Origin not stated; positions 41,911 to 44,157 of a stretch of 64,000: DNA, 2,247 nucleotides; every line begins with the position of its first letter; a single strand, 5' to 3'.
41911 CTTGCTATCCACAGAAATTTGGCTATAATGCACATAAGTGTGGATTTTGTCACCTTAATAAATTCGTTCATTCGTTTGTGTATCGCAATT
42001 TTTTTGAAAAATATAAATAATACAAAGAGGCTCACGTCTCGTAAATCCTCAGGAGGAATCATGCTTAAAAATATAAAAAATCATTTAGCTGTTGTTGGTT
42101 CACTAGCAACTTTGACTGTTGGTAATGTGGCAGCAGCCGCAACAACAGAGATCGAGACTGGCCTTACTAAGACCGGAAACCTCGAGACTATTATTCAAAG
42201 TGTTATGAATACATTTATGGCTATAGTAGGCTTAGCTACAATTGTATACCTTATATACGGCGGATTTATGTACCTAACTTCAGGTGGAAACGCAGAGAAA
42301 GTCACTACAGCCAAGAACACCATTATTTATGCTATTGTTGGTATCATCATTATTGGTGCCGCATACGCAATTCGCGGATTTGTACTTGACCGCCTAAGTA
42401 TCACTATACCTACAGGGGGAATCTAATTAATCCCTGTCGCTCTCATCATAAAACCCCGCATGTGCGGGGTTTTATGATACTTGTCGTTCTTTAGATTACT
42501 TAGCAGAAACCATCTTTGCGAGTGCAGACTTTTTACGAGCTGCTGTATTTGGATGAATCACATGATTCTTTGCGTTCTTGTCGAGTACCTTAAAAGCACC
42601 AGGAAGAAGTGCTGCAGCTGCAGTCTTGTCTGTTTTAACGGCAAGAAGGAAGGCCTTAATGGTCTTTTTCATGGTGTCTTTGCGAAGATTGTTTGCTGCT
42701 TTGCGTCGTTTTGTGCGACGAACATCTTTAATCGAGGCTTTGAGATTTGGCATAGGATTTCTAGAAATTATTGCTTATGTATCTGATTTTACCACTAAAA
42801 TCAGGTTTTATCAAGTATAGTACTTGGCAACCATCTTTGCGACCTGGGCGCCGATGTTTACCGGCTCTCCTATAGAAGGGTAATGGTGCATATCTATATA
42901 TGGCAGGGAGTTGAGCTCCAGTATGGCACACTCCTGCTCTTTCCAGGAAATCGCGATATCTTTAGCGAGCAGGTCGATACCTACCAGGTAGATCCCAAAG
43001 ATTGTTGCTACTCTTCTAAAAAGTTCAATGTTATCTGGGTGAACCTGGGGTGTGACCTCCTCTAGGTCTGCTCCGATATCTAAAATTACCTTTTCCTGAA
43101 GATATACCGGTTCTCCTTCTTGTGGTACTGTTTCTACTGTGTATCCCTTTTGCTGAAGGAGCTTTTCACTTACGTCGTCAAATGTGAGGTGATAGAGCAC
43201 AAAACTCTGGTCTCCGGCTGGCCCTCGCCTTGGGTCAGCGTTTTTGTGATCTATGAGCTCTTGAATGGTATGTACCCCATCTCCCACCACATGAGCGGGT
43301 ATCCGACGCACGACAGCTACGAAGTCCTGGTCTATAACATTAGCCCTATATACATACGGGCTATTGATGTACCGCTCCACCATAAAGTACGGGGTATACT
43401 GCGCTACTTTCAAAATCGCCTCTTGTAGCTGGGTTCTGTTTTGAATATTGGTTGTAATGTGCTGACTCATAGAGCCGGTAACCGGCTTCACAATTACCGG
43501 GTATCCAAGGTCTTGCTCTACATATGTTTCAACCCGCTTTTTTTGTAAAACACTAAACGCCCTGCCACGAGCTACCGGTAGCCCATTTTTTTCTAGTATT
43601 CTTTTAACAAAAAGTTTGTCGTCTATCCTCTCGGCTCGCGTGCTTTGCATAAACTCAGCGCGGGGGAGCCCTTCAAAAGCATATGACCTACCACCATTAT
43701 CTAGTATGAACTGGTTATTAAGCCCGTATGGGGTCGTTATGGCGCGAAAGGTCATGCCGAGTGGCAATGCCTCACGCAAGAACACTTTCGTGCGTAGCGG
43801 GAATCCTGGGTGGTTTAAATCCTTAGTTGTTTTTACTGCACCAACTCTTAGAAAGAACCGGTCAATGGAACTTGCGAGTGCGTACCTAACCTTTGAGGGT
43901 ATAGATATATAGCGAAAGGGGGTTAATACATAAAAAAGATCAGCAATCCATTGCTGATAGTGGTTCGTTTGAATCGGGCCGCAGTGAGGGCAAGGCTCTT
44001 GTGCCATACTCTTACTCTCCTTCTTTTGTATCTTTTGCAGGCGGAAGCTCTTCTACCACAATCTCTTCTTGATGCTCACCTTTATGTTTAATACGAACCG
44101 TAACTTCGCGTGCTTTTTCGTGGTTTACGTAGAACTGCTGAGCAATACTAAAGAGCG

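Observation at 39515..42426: Orphan solute-binding protein followed by three tandem TrbC/VirB2-like pilin paralogs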

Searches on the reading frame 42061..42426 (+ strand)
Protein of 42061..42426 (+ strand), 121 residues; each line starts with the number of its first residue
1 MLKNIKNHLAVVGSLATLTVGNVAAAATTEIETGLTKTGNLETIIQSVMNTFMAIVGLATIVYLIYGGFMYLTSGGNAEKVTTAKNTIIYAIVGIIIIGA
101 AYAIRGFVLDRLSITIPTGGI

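Call 3: search_protein_families(library=pfam, proteins=[window:42061-42426:+], max_evalue=1)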
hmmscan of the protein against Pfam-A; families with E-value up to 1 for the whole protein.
window:42061-42426:+ (121 aa): 5 families
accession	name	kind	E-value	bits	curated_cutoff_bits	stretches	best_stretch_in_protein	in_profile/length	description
PF18895.5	T4SS_pilin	-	8.7e-13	48.6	26.6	1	38-107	2-70/71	Type IV secretion system pilin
PF04956.18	TrbC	-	7.8e-06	26.5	27.9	1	7-104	11-94/98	TrbC/VIRB2 pilin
PF02322.20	Cyt_bd_oxida_II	-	0.0081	16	35.6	1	10-102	118-205/302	Cytochrome bd terminal oxidase subunit II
PF04290.18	DctQ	-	0.048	14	28.3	1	44-102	60-120/132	Tripartite ATP-independent periplasmic transporters, DctQ component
PF22990.1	ABHD16_N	-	0.21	12.1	27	1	38-107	26-89/125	Phosphatidylserine Lipase ABHD16 N-terminal domain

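Call 4: search_protein_families(library=ncbifam, proteins=[window:42061-42426:+], max_evalue=1)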
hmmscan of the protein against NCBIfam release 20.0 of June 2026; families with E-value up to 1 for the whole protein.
window:42061-42426:+ (121 aa): 4 families
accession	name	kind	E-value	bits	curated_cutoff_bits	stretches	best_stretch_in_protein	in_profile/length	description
NF045849.1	ICE_MMCAP2_0565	equivalog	1.1e-10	41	40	1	40-110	8-78/80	Mbov_0395 family pilin-like conjugal transfer protein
NF007454.0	PRK10019.1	subfamily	0.17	11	195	1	43-102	48-103/283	nickel/cobalt efflux transporter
NF052256.1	phage_P10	equivalog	0.34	10.8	90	1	76-96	15-35/42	envelope protein P10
NF046000.1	MAG1210_fam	subfamily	0.43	9.2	275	1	27-104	41-111/550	MAG1210 family protein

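Call 47: find_homologous_proteins(query=window:42061-42423:+, max_evalue=0.001)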
Query window:42061-42423:+ (121 aa): 6 proteins with E <= 0.001 among 39 candidates.
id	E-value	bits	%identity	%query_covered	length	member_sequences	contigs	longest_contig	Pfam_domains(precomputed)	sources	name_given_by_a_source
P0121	8.0e-65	234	100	100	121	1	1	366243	PF18895.6,PF04956.19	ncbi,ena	ncbi:MAG: hypothetical protein WC045_02750 [Patescibacteria group bacterium]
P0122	1.3e-64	233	100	100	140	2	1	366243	PF18895.6,PF04956.19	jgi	-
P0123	8.7e-16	76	41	88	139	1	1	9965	PF18895.6,PF04956.19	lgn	-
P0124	1.8e-9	56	48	38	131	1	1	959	PF18895.6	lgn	-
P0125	9.0e-9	53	49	57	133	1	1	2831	PF18895.6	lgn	-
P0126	1.6e-8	52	48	59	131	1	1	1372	PF18895.6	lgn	-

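Call 70: predict_structure(alignment_id=A5)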
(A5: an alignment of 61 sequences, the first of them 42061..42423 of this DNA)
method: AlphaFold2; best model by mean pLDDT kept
length: 121 residues; sequences in the alignment: 61
mean_pLDDT: 79.3   pTM: 0.61
mean pLDDT of the five models: 79.3, 78.2, 77.3, 74.6, 73.8
residues with pLDDT >= 90: 45; 70-90: 31; 50-70: 44; < 50: 1
segments of 3 or more residues with pLDDT < 50: none
pLDDT, mean of each block of 10 residues (from residue 1): 64 65 60 56 83 89 94 95 97 95 88 68 50
secondary structure, 60 per line:
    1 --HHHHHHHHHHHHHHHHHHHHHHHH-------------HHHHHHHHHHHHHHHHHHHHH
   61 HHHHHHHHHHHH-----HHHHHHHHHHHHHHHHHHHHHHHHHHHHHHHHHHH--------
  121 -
elements in order: H3-26 H40-72 H78-112

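Call 72: fold_search(model_id=the predicted structure, library=pdb)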
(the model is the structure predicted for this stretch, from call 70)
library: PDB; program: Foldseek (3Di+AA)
matches with E <= 10: 78; with E <= 0.001: 0
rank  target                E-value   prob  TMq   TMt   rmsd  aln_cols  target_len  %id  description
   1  6s7o_H                2.0e+00  0.28  0.41  0.45   6.7       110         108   13  Cryo-EM structure of human oligosaccharyltransferase complex OST-A (released 2019-12-18)
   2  5fmn_B                2.2e+00  0.23  0.34  0.45   7.9        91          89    9  The nickel-responsive transcriptional regulator InrS (released 2017-02-01)
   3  5m4y_C                2.2e+00  0.20  0.38  0.28   9.0       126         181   13  Crystal structure of the Sec3/Sso2 complex at 2.20 angstrom resolution (released 2017-02-08)
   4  9jc2_B                2.2e+00  0.14  0.35  0.27  13.2       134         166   16  Engineering of ATP synthase Fo (released 2025-07-09)
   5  5m4y_A                2.4e+00  0.18  0.39  0.29   9.0       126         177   13  Crystal structure of the Sec3/Sso2 complex at 2.20 angstrom resolution (released 2017-02-08)
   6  1urf_MODEL_1_A        2.6e+00  0.23  0.39  0.51   5.2        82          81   17  HR1b domain from PRK1 (released 2003-11-06)
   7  8vc9_E                2.8e+00  0.25  0.40  0.15  22.2       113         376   13  Hybrid response regulator LvrB from Leptospira / phosphorylated REC form (released 2024-12-18)
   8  9jc2_A                2.8e+00  0.12  0.36  0.28  14.3       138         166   15  Engineering of ATP synthase Fo (released 2025-07-09)
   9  3uun_B                3.3e+00  0.25  0.44  0.47   6.7       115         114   14  Crystal Structure of N-terminal first spectrin repeat of dystrophin (released 2012-09-19)
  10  8dfu_0                3.5e+00  0.33  0.39  0.55   6.9        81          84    9  Cryo-EM structure of conjugation pili from Aeropyrum pernix (released 2023-03-22)
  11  5fmn_A                3.7e+00  0.15  0.34  0.46   7.9        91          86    9  The nickel-responsive transcriptional regulator InrS (released 2017-02-01)
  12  9cru_K                4.2e+00  0.20  0.49  0.30   7.2       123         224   12  Y20S (Sec18-Sec17-Sec9-Sso1-Snc1) EDTA - Class 1 (released 2025-08-27)
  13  5m4y_E                4.2e+00  0.16  0.46  0.34   7.8       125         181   13  Crystal structure of the Sec3/Sso2 complex at 2.20 angstrom resolution (released 2017-02-08)
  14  4ni9_A                4.2e+00  0.11  0.36  0.31  17.1       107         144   13  Crystal structure of human interleukin 6 in complex with a modified nucleotide aptamer (SOMAMER SL1025), FORM 2 (released 2014-01-22)
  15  8vc9_F                4.5e+00  0.16  0.40  0.15  21.4       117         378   13  Hybrid response regulator LvrB from Leptospira / phosphorylated REC form (released 2024-12-18)
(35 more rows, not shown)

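Call 76: search_solved_structures(query=A5, max_evalue=10, show_alignments=2)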
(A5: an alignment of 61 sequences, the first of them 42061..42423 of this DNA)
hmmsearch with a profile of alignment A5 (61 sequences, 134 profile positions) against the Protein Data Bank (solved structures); distinct sequences matched with E-value up to 10: 3.
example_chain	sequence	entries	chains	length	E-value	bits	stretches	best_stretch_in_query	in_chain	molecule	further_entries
7zm5_A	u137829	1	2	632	0.28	14.6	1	50-102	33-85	Attachment glycoprotein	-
8qag_A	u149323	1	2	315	1.5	12.2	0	6-74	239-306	sc-CC-6-95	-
7rmy_A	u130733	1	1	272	4.6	10.6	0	5-71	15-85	De Novo designed tunable homodimer, D_3-337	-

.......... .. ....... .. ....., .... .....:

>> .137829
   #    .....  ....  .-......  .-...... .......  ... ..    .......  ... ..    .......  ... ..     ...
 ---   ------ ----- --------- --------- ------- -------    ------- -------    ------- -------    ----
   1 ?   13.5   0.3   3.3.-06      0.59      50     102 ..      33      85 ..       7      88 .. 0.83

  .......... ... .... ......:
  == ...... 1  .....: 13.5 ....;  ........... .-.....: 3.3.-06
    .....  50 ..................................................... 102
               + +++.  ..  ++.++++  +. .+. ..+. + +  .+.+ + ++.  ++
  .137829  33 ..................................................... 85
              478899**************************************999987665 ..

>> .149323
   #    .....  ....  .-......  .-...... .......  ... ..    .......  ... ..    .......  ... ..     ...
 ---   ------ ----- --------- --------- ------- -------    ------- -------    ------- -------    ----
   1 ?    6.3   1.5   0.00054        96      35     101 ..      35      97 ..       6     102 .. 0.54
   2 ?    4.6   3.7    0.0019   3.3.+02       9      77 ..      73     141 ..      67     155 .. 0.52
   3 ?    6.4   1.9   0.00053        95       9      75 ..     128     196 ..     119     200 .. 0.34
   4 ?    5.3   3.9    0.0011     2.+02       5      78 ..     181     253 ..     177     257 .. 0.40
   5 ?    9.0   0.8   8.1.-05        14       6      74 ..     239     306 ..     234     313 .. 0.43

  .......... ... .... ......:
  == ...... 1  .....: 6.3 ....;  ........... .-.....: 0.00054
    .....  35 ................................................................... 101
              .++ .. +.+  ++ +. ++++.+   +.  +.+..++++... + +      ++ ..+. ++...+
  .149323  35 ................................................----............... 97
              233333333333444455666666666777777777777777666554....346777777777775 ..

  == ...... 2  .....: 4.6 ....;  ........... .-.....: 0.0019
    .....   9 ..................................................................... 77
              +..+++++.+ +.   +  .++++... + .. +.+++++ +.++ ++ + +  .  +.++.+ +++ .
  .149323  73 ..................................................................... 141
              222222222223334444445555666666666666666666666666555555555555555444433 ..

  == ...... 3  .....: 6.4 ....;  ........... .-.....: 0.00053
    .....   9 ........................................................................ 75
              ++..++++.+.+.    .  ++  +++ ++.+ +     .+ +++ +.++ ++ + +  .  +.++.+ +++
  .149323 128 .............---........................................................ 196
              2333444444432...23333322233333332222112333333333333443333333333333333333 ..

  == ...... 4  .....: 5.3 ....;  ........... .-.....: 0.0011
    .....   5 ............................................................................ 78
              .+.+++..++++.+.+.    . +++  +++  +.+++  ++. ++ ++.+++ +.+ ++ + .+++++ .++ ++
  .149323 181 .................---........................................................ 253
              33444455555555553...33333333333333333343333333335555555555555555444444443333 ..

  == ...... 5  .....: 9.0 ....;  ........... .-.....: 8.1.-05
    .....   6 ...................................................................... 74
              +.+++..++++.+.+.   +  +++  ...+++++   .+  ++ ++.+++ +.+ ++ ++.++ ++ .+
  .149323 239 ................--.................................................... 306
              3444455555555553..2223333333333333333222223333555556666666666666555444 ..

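Call 85: search_protein_families(library=phrogs, proteins=[window:42061-42426:+], max_evalue=0.1)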
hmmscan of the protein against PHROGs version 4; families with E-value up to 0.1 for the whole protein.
window:42061-42426:+ (121 aa): 0 families

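Call 93: search_dna_similar(query=window:42061-42423:+, collection=plasmids, mode=protein, max_evalue=0.01, max_rows=15)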
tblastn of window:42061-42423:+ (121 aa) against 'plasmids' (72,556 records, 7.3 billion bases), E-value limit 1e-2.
No match.

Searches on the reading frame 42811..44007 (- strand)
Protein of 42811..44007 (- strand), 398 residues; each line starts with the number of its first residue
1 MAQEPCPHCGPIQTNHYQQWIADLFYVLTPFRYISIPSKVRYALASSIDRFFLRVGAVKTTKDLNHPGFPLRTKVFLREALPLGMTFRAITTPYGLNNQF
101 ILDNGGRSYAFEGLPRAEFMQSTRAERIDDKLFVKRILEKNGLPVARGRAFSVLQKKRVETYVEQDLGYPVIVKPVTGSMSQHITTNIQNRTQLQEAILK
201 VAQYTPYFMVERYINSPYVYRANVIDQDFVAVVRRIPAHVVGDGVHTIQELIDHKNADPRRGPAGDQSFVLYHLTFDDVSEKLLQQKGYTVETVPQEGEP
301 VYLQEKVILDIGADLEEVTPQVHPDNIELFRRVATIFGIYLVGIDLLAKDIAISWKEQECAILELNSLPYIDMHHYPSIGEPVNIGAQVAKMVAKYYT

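Call 3: search_protein_families(library=pfam, proteins=[window:42811-44007:-], max_evalue=1)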
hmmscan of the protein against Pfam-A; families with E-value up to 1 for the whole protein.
window:42811-44007:- (398 aa): 8 families
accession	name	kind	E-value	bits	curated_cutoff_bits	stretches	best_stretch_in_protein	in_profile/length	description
PF07478.18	Dala_Dala_lig_C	-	8.4e-09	35.7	24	1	139-219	3-86/204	D-ala D-ala ligase C-terminus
PF13535.11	ATP-grasp_4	-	0.00029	20.9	27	1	168-203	2-36/160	ATP-grasp domain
PF02786.22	CPSase_L_D2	-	0.0032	17.4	19.8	1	130-226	1-101/211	Carbamoyl-phosphate synthase L chain, ATP binding domain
PF02655.19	ATP-grasp_3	-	0.014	16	23.2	1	129-198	2-60/160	ATP-grasp domain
PF02222.28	ATP-grasp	-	0.014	15.5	27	1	138-215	3-77/179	ATP-grasp domain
PF14397.11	ATPgrasp_ST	-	0.018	14.7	31.4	1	124-189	15-81/278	Sugar-transfer associated ATP-grasp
PF18523.7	Sld3_N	-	0.04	14.5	25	1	179-220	26-66/115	Sld3 N-terminal domain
PF02955.21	GSH-S_ATP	-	0.062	13.2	23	1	155-238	20-105/175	Prokaryotic glutathione synthetase, ATP-grasp domain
